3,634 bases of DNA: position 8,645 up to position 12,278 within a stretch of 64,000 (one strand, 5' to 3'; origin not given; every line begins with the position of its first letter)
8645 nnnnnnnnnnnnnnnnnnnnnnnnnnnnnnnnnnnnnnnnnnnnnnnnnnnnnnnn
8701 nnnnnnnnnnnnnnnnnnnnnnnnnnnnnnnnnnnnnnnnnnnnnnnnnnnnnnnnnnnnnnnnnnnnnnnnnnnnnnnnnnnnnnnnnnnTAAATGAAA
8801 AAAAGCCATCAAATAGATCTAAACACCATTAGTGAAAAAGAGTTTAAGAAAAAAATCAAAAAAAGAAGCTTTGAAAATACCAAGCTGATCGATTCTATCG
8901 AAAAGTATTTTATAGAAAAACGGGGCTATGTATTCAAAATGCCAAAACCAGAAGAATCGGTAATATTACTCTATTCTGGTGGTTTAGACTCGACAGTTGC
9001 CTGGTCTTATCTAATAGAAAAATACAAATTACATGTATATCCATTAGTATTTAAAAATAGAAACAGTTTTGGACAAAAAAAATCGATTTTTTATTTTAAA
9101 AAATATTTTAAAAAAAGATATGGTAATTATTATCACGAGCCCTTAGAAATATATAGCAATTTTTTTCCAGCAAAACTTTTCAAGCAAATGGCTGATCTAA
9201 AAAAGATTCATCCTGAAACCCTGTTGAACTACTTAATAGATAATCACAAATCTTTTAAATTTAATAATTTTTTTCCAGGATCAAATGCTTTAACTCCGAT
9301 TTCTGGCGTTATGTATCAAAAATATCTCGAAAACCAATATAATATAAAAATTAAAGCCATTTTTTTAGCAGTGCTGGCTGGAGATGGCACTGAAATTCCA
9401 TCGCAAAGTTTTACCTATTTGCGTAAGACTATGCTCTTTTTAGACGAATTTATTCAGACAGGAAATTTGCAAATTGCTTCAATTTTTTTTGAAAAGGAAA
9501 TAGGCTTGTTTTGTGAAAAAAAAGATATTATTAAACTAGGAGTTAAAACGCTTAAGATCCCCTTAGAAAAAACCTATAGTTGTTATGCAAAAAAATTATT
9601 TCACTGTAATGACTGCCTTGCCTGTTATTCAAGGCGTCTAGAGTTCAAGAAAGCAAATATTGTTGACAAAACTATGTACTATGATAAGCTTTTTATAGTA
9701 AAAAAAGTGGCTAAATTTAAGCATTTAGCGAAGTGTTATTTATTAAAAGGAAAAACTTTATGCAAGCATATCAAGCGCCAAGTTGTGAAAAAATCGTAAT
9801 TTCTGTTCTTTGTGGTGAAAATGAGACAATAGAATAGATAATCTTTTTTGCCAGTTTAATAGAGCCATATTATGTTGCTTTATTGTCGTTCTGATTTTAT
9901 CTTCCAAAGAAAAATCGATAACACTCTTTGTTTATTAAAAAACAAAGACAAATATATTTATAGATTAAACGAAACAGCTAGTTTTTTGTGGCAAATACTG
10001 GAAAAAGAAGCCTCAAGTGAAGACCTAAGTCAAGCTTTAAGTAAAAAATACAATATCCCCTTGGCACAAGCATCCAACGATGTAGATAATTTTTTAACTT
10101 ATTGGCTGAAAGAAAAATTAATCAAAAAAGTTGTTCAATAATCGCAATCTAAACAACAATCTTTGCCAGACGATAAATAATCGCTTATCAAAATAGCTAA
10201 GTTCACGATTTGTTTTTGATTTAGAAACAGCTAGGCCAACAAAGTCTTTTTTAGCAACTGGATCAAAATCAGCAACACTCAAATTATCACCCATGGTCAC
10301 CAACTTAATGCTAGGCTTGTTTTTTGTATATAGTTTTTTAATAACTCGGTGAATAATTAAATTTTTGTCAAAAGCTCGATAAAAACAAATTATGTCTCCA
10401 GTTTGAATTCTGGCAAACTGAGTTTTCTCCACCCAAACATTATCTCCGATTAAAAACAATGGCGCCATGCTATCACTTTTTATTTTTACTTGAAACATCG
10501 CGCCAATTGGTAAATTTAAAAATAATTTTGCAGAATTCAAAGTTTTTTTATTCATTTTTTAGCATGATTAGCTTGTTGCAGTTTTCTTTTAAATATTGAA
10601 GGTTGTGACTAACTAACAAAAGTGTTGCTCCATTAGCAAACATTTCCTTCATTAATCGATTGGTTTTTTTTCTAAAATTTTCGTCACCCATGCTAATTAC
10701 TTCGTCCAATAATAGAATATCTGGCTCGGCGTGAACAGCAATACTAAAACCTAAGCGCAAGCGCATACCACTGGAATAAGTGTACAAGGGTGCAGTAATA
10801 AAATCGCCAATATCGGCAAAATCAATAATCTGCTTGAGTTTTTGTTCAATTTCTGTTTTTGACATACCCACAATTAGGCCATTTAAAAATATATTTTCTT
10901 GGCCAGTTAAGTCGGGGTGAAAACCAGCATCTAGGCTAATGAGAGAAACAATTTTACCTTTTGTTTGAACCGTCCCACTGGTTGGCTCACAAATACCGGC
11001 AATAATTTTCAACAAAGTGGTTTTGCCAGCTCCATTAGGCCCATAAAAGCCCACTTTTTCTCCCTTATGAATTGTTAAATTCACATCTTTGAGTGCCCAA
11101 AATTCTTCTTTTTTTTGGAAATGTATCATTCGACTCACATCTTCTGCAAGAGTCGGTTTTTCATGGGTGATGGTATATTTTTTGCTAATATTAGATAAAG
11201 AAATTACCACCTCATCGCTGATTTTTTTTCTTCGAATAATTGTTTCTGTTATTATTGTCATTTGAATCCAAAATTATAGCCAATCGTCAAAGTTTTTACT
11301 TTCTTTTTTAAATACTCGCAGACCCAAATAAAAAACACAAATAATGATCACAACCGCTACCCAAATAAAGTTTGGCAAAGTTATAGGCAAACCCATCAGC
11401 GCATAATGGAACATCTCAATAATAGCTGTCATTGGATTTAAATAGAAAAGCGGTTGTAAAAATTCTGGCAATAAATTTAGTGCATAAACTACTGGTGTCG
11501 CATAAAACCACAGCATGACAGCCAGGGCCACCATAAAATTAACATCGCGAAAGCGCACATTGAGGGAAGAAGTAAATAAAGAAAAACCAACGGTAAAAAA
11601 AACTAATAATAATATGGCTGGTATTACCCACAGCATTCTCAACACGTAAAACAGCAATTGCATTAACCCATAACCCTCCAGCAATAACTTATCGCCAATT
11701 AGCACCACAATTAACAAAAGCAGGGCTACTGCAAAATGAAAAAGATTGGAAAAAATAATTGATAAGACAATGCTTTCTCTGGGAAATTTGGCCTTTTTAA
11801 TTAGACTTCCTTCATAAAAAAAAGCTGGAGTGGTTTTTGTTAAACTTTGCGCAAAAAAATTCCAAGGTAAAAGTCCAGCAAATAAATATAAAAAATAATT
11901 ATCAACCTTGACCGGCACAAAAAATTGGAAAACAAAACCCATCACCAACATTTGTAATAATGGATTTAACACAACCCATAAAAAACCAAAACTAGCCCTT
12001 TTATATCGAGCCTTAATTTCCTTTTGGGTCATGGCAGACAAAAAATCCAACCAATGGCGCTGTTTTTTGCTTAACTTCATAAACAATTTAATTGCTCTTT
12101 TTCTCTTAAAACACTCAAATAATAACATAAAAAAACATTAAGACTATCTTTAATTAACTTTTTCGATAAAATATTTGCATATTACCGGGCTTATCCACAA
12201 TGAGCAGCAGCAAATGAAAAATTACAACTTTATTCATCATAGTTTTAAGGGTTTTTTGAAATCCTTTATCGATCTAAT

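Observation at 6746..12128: PqqD-like protein, QueC-like PP-loop ATPase, PLP decarboxylase, TylF-like methyltransferase, SipW-type signal peptidase and ABC exporter in one neighbourhood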

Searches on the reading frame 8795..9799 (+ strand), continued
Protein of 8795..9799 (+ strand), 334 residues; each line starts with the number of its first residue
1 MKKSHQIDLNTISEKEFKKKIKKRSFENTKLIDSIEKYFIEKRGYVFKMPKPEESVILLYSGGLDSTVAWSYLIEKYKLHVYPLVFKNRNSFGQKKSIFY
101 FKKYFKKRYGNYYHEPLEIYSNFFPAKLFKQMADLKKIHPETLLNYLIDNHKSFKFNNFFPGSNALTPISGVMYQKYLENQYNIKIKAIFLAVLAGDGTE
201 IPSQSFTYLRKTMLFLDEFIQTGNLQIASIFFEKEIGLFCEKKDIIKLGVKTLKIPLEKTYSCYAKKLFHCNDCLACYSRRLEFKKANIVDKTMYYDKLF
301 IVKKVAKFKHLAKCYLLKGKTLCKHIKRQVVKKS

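Call 81: find_encoding_contigs(protein=P0073, flank=8000, max_places=1)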
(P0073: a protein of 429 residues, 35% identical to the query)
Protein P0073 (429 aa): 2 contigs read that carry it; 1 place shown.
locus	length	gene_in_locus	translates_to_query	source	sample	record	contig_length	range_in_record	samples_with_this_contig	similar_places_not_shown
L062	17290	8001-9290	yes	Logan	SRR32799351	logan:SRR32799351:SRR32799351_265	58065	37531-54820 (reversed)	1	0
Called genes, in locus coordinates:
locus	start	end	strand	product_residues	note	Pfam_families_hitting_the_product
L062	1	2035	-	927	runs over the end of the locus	PF00331:Glyco_hydro_10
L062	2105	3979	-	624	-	-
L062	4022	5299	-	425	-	PF14907:NTP_transf_5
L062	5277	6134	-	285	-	-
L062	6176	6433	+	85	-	PF05402:PqqD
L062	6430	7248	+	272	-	PF27840:ScmC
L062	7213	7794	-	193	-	-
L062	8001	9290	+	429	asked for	PF06508:QueC (weak)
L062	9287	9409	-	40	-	-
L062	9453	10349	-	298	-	PF04055:Radical_SAM (faint)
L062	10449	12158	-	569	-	PF03717:PBP_dimer, PF00905:Transpeptidase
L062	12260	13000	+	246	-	PF00300:His_Phos_1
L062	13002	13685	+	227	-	PF00834:Ribul_P_3_epim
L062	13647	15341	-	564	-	-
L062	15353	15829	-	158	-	PF00383:dCMP_cyt_deam_1, PF14437:MafB19-deam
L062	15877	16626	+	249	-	PF02585:PIG-L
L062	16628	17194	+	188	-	PF14681:UPRTase (weak), PF00156:Pribosyltran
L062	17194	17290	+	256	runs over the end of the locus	PF01048:PNP_UDP_1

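Call 82: find_encoding_contigs(protein=P0088, flank=8000, max_places=1)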
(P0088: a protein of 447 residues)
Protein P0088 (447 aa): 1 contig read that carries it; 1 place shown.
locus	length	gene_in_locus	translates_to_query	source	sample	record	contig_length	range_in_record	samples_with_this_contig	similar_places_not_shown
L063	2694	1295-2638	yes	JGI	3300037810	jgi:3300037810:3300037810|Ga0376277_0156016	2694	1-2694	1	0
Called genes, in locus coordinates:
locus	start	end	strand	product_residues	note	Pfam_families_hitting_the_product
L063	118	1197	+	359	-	PF00282:Pyridoxal_deC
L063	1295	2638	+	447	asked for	PF06508:QueC, PF00717:Peptidase_S24 (weak)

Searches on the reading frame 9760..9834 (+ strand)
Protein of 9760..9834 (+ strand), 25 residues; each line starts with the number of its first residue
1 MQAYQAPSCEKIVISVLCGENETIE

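Call 47: search_protein_families(library=ncbifam, proteins=[window:9760-9834:+], max_evalue=10)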
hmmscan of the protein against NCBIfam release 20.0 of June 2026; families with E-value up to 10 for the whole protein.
seq(25 aa): 0 families

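Call 48: search_protein_families(library=pfam, proteins=[window:9760-9834:+], max_evalue=10)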
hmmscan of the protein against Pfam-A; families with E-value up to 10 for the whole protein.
seq(25 aa): 0 families

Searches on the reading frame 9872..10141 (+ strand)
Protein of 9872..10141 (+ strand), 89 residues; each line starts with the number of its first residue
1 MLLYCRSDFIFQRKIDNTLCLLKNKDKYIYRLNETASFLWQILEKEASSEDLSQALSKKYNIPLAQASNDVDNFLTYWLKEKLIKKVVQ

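Call 4: search_protein_families(library=pfam, proteins=[window:9872-10141:+], max_evalue=0.01)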
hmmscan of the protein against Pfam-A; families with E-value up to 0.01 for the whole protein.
window:9872-10141:+ (89 aa): 1 family
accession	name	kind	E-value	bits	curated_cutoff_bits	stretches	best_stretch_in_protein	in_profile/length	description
PF05402.18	PqqD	-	9.8e-15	55.1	23.4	1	22-84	5-67/67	Coenzyme PQQ synthesis protein D (PqqD)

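Call 5: search_protein_families(library=ncbifam, proteins=[window:9872-10141:+], max_evalue=0.01)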
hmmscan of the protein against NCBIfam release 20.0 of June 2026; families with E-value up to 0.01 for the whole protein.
window:9872-10141:+ (89 aa): 5 families
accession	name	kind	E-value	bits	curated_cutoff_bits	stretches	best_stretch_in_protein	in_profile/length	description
NF033536.1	lasso_PqqD_Bac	exception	3.4e-08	33.5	80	1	24-85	27-87/88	lasso peptide biosynthesis PqqD family chaperone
NF033530.1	lasso_PqqD_Strm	exception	3.3e-07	30.4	70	1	14-78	8-72/78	lasso peptide biosynthesis PqqD family chaperone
NF050069.2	PqqD_rel_WgkC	exception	0.0014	18.6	110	1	6-84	9-86/103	PqqD family peptide maturation chaperone WgkC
TIGR04248.1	SCM_PqqD_rel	equivalog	0.0037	17.5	100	1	14-80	11-77/84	SynChlorMet cassette protein ScmD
TIGR03859.1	PQQ_PqqD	equivalog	0.0083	16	46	1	29-83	26-79/81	pyrroloquinoline quinone biosynthesis peptide chaperone PqqD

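Call 75: search_solved_structures(query=window:9872-10141:+, max_evalue=10, show_alignments=3)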
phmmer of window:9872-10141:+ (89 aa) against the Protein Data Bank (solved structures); distinct sequences matched with E-value up to 10: 8.
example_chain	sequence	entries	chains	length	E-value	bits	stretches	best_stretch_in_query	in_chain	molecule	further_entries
5v1u_A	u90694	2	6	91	0.0036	20.9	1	7-84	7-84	TbiB1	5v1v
9x90_B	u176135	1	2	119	0.0047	20.5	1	25-84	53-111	Lasso peptide biosynthesis PqqD family chaperone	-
9x8z_B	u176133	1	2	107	0.005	20.4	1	14-86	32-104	PqqD family protein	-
6jx3_B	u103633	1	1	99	0.018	18.7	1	15-80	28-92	TfuB1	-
7ung_O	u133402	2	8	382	0.19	15.4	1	12-76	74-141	RIB43A-like with coiled-coils protein 2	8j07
3rru_A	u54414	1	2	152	0.22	15.2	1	36-79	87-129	TOM1L1 protein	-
4raa_A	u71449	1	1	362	0.48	14.1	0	13-47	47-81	Putative exported protein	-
7smj_A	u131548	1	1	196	7.5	10.3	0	42-73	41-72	AI-designed TIM-barrel F2N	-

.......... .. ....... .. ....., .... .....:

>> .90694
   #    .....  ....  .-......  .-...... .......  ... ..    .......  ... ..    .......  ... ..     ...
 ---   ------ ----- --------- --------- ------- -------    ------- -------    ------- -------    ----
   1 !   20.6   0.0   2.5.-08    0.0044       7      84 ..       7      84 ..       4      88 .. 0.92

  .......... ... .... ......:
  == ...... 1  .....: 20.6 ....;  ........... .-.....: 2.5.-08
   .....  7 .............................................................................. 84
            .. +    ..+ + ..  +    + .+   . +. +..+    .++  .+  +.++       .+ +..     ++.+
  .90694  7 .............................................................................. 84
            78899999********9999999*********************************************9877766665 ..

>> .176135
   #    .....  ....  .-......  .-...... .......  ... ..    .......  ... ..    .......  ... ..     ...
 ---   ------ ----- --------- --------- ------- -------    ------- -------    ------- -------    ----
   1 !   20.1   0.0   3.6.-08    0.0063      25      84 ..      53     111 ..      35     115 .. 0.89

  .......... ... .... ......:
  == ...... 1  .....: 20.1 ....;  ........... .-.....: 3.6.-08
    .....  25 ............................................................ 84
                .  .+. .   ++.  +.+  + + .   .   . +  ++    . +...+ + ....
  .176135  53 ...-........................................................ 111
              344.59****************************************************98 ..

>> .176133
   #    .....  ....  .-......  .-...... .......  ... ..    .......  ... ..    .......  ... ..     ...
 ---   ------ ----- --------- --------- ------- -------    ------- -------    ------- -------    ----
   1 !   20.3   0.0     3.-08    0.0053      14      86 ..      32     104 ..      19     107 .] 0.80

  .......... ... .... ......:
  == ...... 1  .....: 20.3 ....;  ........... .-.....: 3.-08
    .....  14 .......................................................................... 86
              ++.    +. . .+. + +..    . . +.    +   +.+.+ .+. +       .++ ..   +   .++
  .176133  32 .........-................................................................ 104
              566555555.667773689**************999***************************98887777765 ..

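Call 76: find_homologous_proteins(query=window:9872-10141:+, max_evalue=0.001)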
Query window:9872-10141:+ (89 aa): 5 proteins with E <= 0.001 among 11 candidates.
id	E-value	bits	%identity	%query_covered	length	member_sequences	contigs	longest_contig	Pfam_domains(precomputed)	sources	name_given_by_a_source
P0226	1.7e-46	173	91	100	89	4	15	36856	PF05402.19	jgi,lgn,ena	-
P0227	3.0e-45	169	90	100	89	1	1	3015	PF05402.19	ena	-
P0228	7.7e-41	155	81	99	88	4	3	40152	PF05402.19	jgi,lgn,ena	-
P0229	1.2e-28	116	63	98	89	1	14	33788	PF05402.19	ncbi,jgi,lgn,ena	ncbi:MAG: PqqD family protein [Patescibacteria group bacterium]|jgi:hypothetical protein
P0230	4.6e-26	108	61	98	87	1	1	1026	PF05402.19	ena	-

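Call 78: search_protein_families(library=padloc, proteins=[window:9872-10141:+], max_evalue=0.01)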
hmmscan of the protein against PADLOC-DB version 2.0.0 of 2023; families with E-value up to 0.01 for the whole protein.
window:9872-10141:+ (89 aa): 0 families

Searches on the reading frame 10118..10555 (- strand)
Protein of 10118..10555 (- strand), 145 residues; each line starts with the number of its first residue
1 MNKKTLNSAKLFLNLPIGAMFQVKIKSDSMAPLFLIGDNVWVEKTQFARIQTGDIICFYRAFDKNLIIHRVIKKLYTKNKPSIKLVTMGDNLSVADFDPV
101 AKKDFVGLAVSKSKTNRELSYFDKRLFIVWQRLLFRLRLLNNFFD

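Call 4: search_protein_families(library=pfam, proteins=[window:10118-10555:-], max_evalue=0.01)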
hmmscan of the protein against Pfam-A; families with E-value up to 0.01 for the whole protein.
window:10118-10555:- (145 aa): 2 families
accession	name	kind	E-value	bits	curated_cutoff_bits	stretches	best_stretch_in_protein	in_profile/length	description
PF00717.28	Peptidase_S24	-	1.7e-05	24.9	23.3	1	18-89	33-95/116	Peptidase S24-like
PF10502.14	Peptidase_S26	-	0.00013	22.4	22.9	1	21-72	24-78/168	Signal peptidase, peptidase S26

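Call 5: search_protein_families(library=ncbifam, proteins=[window:10118-10555:-], max_evalue=0.01)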
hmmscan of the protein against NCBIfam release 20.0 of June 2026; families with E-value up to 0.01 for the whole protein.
window:10118-10555:- (145 aa): 3 families
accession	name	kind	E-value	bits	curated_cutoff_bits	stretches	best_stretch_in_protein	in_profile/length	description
TIGR02228.1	sigpep_I_arch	equivalog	1.3e-17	64.1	51.85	1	20-109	31-118/158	signal peptidase I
NF046067.1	SigPepSipWBacil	equivalog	6.3e-08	32.4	190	1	25-107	43-123/189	signal peptidase I SipW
TIGR02227.1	sigpep_I_bact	equivalog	8.1e-08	32.3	47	1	19-72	19-75/162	signal peptidase I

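Call 57: search_solved_structures(query=window:10118-10555:-, max_evalue=1, show_alignments=2)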
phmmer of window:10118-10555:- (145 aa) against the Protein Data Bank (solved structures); distinct sequences matched with E-value up to 1: 4.
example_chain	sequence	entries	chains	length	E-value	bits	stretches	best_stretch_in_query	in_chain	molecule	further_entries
7p2q_A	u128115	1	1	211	6.4e-05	26.2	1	23-96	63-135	Signal peptidase complex catalytic subunit SEC11C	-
7p2p_A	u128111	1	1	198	0.00013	25.1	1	23-96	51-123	Signal peptidase complex catalytic subunit SEC11A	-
9rjb_A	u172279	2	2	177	0.00026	24.2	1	24-96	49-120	Signal peptidase complex catalytic subunit SEC11A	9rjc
2rig_A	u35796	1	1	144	0.077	16.2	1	31-100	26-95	INTERFERON-GAMMA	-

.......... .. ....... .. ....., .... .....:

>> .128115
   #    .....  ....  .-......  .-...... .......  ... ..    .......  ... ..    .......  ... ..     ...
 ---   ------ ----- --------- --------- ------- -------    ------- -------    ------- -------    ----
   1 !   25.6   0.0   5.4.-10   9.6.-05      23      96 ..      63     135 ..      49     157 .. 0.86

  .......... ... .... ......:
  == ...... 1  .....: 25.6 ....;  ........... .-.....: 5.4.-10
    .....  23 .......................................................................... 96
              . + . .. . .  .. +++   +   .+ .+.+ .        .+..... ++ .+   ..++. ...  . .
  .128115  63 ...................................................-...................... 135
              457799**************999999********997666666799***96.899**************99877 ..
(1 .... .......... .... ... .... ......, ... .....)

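Call 78: search_protein_families(library=padloc, proteins=[window:10118-10555:-], max_evalue=0.01)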
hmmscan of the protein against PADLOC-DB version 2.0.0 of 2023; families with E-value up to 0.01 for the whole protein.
window:10118-10555:- (145 aa): 0 families

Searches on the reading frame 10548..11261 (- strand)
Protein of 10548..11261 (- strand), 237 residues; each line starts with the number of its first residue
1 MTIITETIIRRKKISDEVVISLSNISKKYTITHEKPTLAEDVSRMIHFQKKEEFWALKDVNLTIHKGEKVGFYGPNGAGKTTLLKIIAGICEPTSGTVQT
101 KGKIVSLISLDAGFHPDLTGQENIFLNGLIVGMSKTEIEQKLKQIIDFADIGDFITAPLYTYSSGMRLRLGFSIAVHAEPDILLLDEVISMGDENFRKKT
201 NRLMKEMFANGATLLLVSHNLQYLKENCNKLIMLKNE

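Call 4: search_protein_families(library=pfam, proteins=[window:10548-11261:-], max_evalue=0.01)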
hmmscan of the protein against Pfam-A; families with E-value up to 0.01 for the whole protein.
window:10548-11261:- (237 aa): 6 families
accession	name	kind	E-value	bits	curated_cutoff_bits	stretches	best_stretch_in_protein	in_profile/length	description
PF00005.33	ABC_tran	-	5.4e-24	85.8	25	1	57-188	1-135/137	ABC transporter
PF13304.12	AAA_21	-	6.4e-07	30.2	27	1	71-93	3-25/304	AAA domain, putative AbiEii toxin, Type IV TA system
PF00004.35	AAA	-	1.1e-06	29.6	21.2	1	72-205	3-86/131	ATPase family associated with various cellular activities (AAA)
PF02463.25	SMC_N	-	0.0048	16.8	40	0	168-233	147-210/220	RecF/RecN/SMC N terminal domain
PF13604.12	AAA_30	-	0.0051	17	27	0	72-98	23-49/191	AAA domain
PF13476.12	AAA_23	-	0.0066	17.5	27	1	70-91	22-43/201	AAA domain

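Call 5: search_protein_families(library=ncbifam, proteins=[window:10548-11261:-], max_evalue=0.01)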
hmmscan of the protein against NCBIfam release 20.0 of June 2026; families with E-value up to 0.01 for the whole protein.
window:10548-11261:- (237 aa): 187 families (the best 25 are shown)
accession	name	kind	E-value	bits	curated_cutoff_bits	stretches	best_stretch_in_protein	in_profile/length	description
NF010065.0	PRK13545.1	equivalog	7.3e-56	190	538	1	21-234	6-216/549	teichoic acids export protein ATP-binding subunit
NF010066.0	PRK13546.1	equivalog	2.6e-53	181.1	320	1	18-233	3-215/264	teichoic acids export ABC transporter ATP-binding subunit TagH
NF050108.1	galactan_ABC_ATP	equivalog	1.5e-50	171.7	400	1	55-235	43-223/244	galactan export ABC transporter ATP-binding subunit Wzt/RfbE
TIGR01188.1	drrA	subfamily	8.2e-35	120.5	312.45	1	52-234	4-197/302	daunorubicin resistance ABC transporter, ATP-binding protein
NF010060.0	PRK13537.1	equivalog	1.5e-26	93.1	521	1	54-235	28-220/314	nodulation factor ABC transporter ATP-binding protein NodI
NF040933.2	ABC_arch_GlcV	equivalog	6.6e-26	91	450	1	47-221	12-202/357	glucose ABC transporter ATP-binding protein GlcV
TIGR02673.1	FtsE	equivalog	1.9e-24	86.5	264.85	1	46-236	7-212/214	cell division ATP-binding protein FtsE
TIGR03265.1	PhnT2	equivalog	5.9e-24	84.9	457.7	1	50-220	13-194/353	putative 2-aminoethylphosphonate ABC transporter ATP-binding protein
TIGR03740.1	galliderm_ABC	subfamily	1e-23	84.2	309.75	1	55-227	14-190/223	lantibiotic protection ABC transporter ATP-binding subunit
TIGR04521.1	ECF_ATPase_2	equivalog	2.1e-23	82.8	330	2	43-105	7-69/279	energy-coupling factor transporter ATPase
TIGR01166.1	cbiO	subfamily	3e-23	82.3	211.8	2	54-105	5-56/190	cobalt ABC transporter, ATP-binding protein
NF040873.1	AztA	equivalog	3.6e-23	82.1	220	1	56-230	7-188/191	zinc ABC transporter ATP-binding protein AztA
NF040729.1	ABC_ATP_SaoA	equivalog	8.8e-23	81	360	1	40-221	5-193/248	ABC transporter ATP-binding protein SaoA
NF000355.4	ribo_prot_ABC_F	equivalog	1.8e-22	79.9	380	1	56-236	17-189/499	ribosomal protection-like ABC-F family protein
NF010059.0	PRK13536.1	equivalog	2.5e-22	79.1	549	1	29-235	33-248/342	nodulation factor ABC transporter ATP-binding protein NodI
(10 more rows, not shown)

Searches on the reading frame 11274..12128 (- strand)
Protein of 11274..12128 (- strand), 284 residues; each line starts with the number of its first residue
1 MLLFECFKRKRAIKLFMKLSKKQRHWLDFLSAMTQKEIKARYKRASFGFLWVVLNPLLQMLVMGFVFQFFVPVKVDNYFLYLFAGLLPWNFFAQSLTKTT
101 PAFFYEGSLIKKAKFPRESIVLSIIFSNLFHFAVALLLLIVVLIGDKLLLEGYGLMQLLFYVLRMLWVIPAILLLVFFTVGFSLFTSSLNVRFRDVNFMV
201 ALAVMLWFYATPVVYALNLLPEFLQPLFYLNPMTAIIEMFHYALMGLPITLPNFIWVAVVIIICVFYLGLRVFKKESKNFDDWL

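Call 4: search_protein_families(library=pfam, proteins=[window:11274-12128:-], max_evalue=0.01)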
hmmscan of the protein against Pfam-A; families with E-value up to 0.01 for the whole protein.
window:11274-12128:- (284 aa): 1 family
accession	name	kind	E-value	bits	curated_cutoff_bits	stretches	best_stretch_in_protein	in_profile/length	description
PF01061.29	ABC2_membrane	-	8.1e-17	61.9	26.9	1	31-244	4-210/211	ABC-2 type transporter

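Call 5: search_protein_families(library=ncbifam, proteins=[window:11274-12128:-], max_evalue=0.01)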
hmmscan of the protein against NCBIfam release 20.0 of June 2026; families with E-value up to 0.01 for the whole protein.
window:11274-12128:- (284 aa): 2 families
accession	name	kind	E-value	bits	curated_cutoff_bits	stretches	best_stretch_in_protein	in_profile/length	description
NF050109.1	galactan_ABC_perm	equivalog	1.1e-22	80.9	380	1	21-266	19-255/272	galactan export ABC transporter permease subunit Wzm/RfbD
NF050053.1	CapPschTportKpsM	equivalog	4.7e-08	33.3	300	1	28-274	3-248/257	capsule polysaccharide transporter KpsM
